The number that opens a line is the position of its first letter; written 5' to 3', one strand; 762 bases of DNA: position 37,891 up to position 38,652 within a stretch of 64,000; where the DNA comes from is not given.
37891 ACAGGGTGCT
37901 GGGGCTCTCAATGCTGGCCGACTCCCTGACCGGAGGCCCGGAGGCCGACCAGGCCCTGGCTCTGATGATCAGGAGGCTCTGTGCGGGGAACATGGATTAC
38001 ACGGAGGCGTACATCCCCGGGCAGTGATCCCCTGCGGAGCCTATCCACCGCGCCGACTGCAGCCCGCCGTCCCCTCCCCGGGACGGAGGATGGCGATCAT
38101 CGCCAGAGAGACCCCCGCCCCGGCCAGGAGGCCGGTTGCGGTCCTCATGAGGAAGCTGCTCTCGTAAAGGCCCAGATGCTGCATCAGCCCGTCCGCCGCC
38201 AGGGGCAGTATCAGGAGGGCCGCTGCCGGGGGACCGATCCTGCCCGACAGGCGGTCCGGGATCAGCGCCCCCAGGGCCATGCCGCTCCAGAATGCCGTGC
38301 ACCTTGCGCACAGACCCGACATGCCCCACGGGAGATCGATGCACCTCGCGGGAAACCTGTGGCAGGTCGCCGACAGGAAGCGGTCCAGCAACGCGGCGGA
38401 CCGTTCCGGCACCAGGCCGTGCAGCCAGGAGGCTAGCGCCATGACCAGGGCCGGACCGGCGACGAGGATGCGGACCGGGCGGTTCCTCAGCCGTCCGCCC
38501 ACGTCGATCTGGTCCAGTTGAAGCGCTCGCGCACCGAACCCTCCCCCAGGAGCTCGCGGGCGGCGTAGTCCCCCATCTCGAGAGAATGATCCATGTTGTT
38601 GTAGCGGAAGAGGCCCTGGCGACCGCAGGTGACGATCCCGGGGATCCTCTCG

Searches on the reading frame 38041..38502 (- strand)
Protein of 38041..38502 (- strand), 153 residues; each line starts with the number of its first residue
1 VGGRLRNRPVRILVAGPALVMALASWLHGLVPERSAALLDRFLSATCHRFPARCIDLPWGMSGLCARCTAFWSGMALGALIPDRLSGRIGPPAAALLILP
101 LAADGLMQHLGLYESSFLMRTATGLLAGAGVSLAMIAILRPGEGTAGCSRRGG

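Call 46: search_protein_families(library=pfam, proteins=[window:38041-38502:-], max_evalue=0.00001)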
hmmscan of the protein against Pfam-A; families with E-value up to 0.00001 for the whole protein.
window:38041-38502:- (153 aa): 1 family
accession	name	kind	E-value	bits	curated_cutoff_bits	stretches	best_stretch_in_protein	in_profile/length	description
PF09858.14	DUF2085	-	6.7e-14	52.5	25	1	47-132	1-88/90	Predicted membrane protein (DUF2085)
